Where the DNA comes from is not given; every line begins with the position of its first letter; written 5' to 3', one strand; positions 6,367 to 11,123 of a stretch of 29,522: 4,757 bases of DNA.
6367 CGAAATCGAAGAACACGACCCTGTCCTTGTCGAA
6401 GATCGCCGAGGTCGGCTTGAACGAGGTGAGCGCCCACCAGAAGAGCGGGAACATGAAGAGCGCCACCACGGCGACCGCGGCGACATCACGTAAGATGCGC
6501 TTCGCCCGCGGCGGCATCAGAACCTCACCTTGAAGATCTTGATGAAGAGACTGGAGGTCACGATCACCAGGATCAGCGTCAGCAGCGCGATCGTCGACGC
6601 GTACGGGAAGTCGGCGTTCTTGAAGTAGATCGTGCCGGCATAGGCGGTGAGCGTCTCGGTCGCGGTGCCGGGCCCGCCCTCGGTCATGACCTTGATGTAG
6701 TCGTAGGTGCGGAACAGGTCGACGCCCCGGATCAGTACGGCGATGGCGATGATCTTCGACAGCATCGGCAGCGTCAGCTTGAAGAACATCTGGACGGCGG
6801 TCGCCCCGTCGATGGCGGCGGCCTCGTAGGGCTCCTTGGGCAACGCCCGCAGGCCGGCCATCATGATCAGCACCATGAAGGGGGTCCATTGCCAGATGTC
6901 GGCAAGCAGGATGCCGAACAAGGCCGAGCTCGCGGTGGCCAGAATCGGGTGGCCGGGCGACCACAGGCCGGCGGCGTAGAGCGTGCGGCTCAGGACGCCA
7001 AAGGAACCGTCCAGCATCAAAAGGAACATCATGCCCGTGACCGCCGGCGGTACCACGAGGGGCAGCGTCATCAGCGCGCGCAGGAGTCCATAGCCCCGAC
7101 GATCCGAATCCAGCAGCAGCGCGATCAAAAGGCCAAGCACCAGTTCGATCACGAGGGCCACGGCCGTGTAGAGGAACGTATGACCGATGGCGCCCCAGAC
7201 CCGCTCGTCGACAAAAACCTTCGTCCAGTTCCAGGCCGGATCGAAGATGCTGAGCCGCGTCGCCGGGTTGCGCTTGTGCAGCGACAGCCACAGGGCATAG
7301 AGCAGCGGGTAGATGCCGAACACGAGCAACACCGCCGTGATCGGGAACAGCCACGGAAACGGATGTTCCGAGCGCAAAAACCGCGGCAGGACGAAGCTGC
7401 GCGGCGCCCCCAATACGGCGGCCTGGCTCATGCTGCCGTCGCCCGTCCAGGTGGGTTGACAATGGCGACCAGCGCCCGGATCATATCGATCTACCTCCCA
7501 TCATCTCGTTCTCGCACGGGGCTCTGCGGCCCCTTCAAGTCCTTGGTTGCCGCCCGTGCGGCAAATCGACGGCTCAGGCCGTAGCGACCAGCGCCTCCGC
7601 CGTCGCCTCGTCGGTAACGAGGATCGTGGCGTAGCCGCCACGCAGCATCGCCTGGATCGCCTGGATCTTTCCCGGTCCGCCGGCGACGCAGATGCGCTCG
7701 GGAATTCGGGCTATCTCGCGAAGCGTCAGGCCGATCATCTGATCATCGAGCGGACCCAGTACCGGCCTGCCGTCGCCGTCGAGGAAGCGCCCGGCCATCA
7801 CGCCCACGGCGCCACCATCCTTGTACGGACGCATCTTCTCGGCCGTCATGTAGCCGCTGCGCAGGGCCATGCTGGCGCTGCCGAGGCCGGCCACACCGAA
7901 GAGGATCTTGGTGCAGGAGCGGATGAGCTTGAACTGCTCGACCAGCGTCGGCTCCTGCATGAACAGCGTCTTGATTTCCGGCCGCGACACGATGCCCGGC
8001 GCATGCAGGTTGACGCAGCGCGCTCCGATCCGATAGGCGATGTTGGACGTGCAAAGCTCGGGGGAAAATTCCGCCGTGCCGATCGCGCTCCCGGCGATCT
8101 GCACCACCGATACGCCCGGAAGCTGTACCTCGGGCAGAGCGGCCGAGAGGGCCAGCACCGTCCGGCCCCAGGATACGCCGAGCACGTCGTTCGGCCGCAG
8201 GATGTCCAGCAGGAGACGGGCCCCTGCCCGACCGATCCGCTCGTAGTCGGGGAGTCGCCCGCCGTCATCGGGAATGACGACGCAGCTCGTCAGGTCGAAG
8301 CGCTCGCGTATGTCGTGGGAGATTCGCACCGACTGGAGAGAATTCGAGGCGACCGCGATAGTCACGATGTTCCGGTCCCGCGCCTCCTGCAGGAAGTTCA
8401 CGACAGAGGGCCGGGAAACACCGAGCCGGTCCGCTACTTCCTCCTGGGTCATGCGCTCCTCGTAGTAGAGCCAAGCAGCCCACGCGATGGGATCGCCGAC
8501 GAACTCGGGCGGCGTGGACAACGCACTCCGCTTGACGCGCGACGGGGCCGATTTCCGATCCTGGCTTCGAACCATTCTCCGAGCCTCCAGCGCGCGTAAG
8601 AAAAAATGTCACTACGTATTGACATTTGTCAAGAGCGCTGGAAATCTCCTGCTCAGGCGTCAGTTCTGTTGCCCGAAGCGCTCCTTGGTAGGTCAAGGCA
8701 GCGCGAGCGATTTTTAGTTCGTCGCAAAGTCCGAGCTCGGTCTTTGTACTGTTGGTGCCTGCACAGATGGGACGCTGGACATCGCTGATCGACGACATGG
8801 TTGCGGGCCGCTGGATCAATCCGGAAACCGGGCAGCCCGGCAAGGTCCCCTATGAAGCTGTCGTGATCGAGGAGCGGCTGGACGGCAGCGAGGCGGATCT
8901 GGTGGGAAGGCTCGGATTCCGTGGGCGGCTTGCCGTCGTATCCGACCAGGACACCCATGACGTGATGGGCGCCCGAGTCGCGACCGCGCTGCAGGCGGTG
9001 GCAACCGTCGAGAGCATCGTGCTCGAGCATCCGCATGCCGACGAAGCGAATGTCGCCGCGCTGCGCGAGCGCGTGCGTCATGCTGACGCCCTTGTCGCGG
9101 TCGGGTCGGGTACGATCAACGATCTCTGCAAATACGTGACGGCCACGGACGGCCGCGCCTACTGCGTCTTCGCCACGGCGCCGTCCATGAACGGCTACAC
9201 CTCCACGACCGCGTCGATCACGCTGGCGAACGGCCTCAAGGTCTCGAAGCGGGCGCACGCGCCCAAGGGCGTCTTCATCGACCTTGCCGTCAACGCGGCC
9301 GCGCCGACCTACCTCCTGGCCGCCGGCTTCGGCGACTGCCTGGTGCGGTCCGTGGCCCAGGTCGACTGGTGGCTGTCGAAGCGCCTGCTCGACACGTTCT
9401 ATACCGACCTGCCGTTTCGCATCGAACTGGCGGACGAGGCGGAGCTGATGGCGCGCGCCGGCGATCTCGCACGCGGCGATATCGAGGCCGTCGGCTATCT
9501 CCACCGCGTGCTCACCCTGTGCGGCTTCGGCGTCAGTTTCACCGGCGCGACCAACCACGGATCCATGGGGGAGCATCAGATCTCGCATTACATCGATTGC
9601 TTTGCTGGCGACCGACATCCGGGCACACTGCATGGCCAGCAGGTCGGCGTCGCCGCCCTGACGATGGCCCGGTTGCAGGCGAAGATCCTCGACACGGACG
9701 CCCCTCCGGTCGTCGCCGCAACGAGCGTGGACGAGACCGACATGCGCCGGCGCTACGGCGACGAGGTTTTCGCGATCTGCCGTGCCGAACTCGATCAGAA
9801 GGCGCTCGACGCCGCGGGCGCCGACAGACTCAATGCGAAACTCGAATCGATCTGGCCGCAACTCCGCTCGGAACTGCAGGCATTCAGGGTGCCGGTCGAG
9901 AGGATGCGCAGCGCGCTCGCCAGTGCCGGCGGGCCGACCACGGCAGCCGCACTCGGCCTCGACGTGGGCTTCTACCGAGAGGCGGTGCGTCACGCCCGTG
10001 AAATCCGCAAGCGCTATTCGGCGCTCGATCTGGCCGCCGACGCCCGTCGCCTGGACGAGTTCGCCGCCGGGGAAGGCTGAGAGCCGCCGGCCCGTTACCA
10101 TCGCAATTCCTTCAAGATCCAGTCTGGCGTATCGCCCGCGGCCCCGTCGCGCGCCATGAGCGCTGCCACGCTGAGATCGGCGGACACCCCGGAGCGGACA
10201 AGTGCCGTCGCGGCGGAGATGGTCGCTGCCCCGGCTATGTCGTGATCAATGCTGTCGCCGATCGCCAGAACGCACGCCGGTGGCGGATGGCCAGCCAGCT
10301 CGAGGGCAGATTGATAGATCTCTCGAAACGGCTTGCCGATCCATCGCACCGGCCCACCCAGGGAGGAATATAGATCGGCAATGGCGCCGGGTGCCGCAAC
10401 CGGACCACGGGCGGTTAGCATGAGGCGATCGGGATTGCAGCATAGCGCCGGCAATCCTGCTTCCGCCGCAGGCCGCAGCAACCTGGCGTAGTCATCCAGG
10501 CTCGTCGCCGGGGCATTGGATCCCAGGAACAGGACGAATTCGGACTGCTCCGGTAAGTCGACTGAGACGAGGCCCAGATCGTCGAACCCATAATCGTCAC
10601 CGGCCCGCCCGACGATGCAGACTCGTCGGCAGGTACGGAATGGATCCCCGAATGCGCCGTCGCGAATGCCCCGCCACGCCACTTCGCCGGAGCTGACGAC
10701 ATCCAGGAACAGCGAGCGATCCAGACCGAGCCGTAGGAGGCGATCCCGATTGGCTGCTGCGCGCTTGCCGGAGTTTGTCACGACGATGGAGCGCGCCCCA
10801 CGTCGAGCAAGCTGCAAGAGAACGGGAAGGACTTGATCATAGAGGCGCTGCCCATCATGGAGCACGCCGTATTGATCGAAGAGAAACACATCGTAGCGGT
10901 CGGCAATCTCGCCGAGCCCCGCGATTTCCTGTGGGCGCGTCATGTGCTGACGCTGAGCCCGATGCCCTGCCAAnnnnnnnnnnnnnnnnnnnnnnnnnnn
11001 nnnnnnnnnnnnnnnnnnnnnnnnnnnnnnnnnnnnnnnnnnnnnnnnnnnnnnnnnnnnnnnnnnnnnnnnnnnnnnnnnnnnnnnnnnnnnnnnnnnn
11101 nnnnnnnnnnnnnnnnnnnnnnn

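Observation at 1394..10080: Second, uncharacterised polyol module: SorC regulator + ABC + FGGY kinase + divergent G1PDH-like enzyme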

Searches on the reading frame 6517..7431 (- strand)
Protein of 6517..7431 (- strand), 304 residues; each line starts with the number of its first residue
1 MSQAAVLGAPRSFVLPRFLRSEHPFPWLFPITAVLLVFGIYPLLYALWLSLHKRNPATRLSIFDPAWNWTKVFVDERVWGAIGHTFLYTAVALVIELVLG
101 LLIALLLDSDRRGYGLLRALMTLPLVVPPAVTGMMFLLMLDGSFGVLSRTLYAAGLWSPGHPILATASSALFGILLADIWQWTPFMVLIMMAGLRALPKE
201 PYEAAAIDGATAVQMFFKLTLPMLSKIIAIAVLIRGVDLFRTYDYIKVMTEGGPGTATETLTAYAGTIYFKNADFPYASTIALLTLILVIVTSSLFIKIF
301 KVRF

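Call 3: search_protein_families(library=pfam, proteins=[window:6517-7431:-])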
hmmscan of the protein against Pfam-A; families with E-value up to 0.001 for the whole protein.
window:6517-7431:- (304 aa): 1 family
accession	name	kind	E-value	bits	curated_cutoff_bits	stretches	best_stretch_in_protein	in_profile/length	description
PF00528.27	BPD_transp_1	-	2.6e-17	63.6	26.4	1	97-297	2-175/184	Binding-protein-dependent transport system inner membrane component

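Call 4: search_protein_families(library=ncbifam, proteins=[window:6517-7431:-])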
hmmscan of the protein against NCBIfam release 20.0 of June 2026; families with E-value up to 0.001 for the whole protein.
window:6517-7431:- (304 aa): 24 families
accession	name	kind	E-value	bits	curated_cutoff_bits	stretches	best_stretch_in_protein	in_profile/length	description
NF007852.0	PRK10561.1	equivalog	3.1e-29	102.8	335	1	16-294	6-282/295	sn-glycerol-3-phosphate ABC transporter permease UgpA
NF008232.0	PRK10999.1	equivalog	4.6e-23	81.7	392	1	68-302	269-517/520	maltose ABC transporter permease MalF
NF040931.1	ABC_arch_GlcT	equivalog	1.8e-18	67.2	360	1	33-292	6-261/278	glucose ABC transporter permease GlcT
TIGR01581.1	Mo_ABC_porter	hypoth_equivalog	6.7e-17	61.7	210.3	1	71-283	12-213/225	ABC transporter permease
TIGR02140.1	permease_CysW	equivalog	8.9e-15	54.9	329.1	1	71-293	38-253/261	sulfate ABC transporter permease subunit CysW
NF011624.0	PRK15050.1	equivalog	1.2e-14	54.1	247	1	23-293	23-279/297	2-aminoethylphosphonate ABC transporter permease subunit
TIGR02141.1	modB_ABC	equivalog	2.2e-14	53.6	182.6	1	86-264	4-174/208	molybdate ABC transporter permease subunit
TIGR00969.1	3a0106s02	subfamily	3.6e-14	52.9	240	1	69-291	50-261/272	sulfate ABC transporter permease subunit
NF040839.1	tungstate_WtpB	equivalog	3.9e-13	49.6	340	1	69-230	33-184/251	tungstate ABC transporter permease WtpB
NF008208.0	PRK10971.1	equivalog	3.5e-11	43.1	415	1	69-303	48-269/277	sulfate/thiosulfate ABC transporter permease CysT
NF006955.0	PRK09433.2-3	equivalog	1.6e-10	40.2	801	1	70-296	42-257/543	thiamine/thiamine pyrophosphate ABC transporter permease ThiP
NF008620.0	PRK11602.1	equivalog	3.3e-10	39.7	442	1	73-263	57-237/291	sulfate/thiosulfate ABC transporter permease CysW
TIGR02139.1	permease_CysT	equivalog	1.4e-09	38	246.1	1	69-290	39-249/265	sulfate ABC transporter permease subunit CysT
TIGR03226.1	PhnU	equivalog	4.1e-09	36.3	283.45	1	40-296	58-300/311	2-aminoethylphosphonate ABC transporter permease subunit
NF006939.0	PRK09421.1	equivalog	4.1e-09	36.2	262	1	75-233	5-156/230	molybdate ABC transporter permease subunit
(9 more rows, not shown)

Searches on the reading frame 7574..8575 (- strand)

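Call 3: search_protein_families(library=pfam, proteins=[window:7574-8575:-])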
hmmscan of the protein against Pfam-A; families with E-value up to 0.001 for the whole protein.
window:7574-8575:- (333 aa): 6 families
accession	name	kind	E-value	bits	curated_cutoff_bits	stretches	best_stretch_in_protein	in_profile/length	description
PF04198.19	Sugar-bind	-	5.1e-60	203.3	27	1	81-330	5-256/257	Putative sugar-binding domain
PF04545.22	Sigma70_r4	-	3.8e-05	23.5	24.1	1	36-58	15-37/50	Sigma-70, region 4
PF13545.12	HTH_Crp_2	-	0.00018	21.9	27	1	41-72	22-53/70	Crp-like helix-turn-helix domain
PF13384.12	HTH_23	-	0.00023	21.3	24.6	0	33-63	10-39/50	Homeodomain-like domain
PF08281.18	Sigma70_r4_2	-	0.0003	20.8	25.7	0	36-67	21-52/54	Sigma-70, region 4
PF12802.13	MarR_2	-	0.00089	19.8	27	0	35-72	13-51/61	MarR family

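Call 4: search_protein_families(library=ncbifam, proteins=[window:7574-8575:-])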
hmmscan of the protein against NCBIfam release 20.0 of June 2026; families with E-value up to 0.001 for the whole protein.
window:7574-8575:- (333 aa): 3 families
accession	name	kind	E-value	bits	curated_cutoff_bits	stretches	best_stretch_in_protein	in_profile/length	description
NF053881.1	TransRegDeoRBac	equivalog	3.1e-52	177.7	420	1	33-330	12-310/311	DNA-binding transcriptional repressor DeoR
NF011947.0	PRK15418.1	equivalog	5.3e-37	127.7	486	1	30-331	19-316/319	transcriptional regulator LsrR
TIGR02937.1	sigma70-ECF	superfamily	0.00031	20.4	42.9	1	36-67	128-159/165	sigma-70 family RNA polymerase sigma factor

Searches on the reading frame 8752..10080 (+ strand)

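Call 3: search_protein_families(library=pfam, proteins=[window:8752-10080:+])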
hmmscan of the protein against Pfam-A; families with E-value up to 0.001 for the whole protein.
window:8752-10080:+ (442 aa): 2 families
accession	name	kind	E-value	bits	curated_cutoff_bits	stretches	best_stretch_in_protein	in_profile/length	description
PF13685.12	Fe-ADH_2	-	1.7e-33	116.2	28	1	39-185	2-149/149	Iron-containing alcohol dehydrogenase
PF00465.25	Fe-ADH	-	0.00012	22.2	31.3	1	50-134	17-104/168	Iron-containing alcohol dehydrogenase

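Call 4: search_protein_families(library=ncbifam, proteins=[window:8752-10080:+])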
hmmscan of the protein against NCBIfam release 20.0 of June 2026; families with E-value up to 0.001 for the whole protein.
window:8752-10080:+ (442 aa): 4 families
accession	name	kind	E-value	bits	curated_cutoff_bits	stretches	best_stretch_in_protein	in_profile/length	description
NF002022.0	PRK00843.1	equivalog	5.1e-44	150.7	413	1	45-309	22-282/350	NAD(P)-dependent glycerol-1-phosphate dehydrogenase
NF006941.0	PRK09423.1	subfamily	2.6e-09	36.4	336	1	58-198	30-174/367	glycerol dehydrogenase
NF053832.1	GlycoaldRedHalo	equivalog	3.6e-07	29.6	550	1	60-198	32-174/363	glycolaldehyde reductase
NF041822.1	daptide_DH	equivalog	0.00017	20.6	300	1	60-143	3-88/363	daptide-type RiPP biosynthesis dehydogenase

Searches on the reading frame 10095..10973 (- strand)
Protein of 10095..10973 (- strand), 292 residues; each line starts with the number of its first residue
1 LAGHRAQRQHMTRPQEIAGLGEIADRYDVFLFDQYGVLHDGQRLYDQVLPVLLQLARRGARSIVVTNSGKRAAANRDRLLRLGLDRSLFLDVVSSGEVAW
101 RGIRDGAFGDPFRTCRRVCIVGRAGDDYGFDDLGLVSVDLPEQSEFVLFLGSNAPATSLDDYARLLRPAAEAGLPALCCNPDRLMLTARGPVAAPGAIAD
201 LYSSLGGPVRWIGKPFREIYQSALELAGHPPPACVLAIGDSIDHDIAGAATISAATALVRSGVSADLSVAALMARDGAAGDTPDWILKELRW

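Call 3: search_protein_families(library=pfam, proteins=[window:10095-10973:-])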
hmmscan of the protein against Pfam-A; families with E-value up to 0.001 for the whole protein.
window:10095-10973:- (292 aa): 3 families
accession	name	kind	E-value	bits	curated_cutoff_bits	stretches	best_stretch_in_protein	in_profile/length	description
PF13242.12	Hydrolase_like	-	3.2e-12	46.6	22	1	212-290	2-72/75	HAD-hyrolase-like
PF00702.32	Hydrolase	-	3.3e-12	47.6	26.4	1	154-250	95-188/191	haloacid dehalogenase-like hydrolase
PF13344.12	Hydrolase_6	-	4.9e-11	43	27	1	30-134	1-99/101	Haloacid dehalogenase-like hydrolase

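Call 4: search_protein_families(library=ncbifam, proteins=[window:10095-10973:-])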
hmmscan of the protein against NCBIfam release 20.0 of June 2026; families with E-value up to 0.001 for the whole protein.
window:10095-10973:- (292 aa): 11 families
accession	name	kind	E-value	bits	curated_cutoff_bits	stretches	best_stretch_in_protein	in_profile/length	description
TIGR01459.1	HAD-SF-IIA-hyp4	hypoth_equivalog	1e-56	192.1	103.75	1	21-259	2-240/242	TIGR01459 family HAD-type hydrolase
TIGR01460.1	HAD-SF-IIA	subfamily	7.1e-19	68.5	100.15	1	30-262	1-246/246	HAD-IIA family hydrolase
TIGR01452.1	PGP_euk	subfamily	1.5e-10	41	201.95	1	27-141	2-111/279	phosphoglycolate/pyridoxal phosphate family phosphatase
TIGR02253.1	CTE7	subfamily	2.7e-08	33.9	169.75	1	213-263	149-198/221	TIGR02253 family HAD-type hydrolase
NF053752.1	TK1734_fam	exception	3e-07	29.9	475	1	31-266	4-235/260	2-phosphoglycolate phosphatase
TIGR01457.1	HAD-SF-IIA-hyp2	hypoth_equivalog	4.3e-06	26.4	247.65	1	27-274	1-237/249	TIGR01457 family HAD-type hydrolase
TIGR02252.1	DREG-2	subfamily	0.00013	21.8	155.2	1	213-253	159-198/203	HAD hydrolase, REG-2-like, family IA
TIGR02254.1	YjjG_YfnB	equivalog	0.00015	21.3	159.9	0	212-259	150-196/223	YjjG family noncanonical pyrimidine nucleotidase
TIGR01458.1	HAD-SF-IIA-hyp3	hypoth_equivalog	0.00016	21.1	175.95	1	190-262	154-226/257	TIGR01458 family HAD-type hydrolase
TIGR01454.1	AHBA_synth_RP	hypoth_equivalog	0.00019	21.1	246.65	0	38-99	70-128/205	AHBA synthesis associated protein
NF006976.0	PRK09449.1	equivalog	0.00085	18.9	183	0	213-257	149-193/225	pyrimidine 5'-nucleotidase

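Call 95: search_solved_structures(query=window:10095-10973:-, max_evalue=0.00001)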
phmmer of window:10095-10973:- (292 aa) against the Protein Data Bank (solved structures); distinct sequences matched with E-value up to 0.00001: 9.
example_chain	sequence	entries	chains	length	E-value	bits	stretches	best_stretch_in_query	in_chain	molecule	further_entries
6nq4_A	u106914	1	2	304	6.8e-21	78.3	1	20-267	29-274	HAD superfamily hydrolase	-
3qgm_A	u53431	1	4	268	1e-11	48.2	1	118-288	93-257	p-nitrophenyl phosphatase (Pho2)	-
4jdp_A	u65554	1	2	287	1.2e-11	47.9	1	118-288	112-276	p-nitrophenyl phosphatase (Pho2)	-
4bx0_A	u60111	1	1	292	2e-06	30.8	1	19-267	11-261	PYRIDOXAL PHOSPHATE PHOSPHATASE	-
1zjj_A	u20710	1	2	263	2.2e-06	30.7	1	30-265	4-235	hypothetical protein PH1952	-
8qfw_A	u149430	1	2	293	2.9e-06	30.2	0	19-267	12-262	Chronophin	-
4bx2_A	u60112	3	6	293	4.5e-06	29.6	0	19-267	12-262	PYRIDOXAL PHOSPHATE PHOSPHATASE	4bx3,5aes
5gyn_A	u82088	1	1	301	7.2e-06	29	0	18-111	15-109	Pyridoxal phosphate phosphatase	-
4bkm_A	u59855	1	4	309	8e-06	28.8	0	18-109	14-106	PYRIDOXAL PHOSPHATE PHOSPHATASE, PHOSPHOGLYCOLATE PHOSPHATASE, PYRIDOXAL PHOSPHATE PHOSPHA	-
